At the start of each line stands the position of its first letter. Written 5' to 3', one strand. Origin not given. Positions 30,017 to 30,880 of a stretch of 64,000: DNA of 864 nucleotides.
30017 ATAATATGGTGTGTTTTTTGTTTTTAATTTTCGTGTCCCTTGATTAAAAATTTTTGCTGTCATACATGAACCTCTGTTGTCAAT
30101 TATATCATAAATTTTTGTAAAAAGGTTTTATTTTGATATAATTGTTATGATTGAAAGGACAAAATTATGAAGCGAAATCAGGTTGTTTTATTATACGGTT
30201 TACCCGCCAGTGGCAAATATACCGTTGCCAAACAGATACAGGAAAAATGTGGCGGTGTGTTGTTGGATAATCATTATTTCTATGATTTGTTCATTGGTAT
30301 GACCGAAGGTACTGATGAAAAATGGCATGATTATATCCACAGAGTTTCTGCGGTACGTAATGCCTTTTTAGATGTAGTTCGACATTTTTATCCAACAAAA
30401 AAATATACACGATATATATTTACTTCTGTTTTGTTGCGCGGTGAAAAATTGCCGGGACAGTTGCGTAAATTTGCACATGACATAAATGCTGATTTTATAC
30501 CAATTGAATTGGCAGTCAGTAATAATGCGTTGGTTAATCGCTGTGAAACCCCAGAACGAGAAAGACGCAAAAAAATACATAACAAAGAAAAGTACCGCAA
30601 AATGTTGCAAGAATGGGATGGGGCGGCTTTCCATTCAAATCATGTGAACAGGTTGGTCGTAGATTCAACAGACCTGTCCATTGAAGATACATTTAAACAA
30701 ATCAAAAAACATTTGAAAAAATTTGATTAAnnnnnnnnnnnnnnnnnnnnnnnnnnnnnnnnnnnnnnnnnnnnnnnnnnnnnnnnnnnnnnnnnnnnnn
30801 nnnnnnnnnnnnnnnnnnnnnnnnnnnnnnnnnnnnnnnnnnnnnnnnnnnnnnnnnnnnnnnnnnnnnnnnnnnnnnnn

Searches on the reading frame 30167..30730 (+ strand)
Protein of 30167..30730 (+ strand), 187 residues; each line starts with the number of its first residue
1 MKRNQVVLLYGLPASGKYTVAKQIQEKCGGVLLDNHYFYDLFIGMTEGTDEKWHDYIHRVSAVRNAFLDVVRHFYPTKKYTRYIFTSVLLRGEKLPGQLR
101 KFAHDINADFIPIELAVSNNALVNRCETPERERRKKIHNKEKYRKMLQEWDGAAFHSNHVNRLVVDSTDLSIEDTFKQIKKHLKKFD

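Call 54: search_protein_families(library=pfam, proteins=[window:30167-30730:+], max_evalue=0.0001)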
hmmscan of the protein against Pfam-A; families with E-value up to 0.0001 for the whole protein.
window:30167-30730:+ (187 aa): 1 family
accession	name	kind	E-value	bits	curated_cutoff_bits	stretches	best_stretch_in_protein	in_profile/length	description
PF13671.12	AAA_33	-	3.1e-05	24.7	27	1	6-144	1-122/143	AAA domain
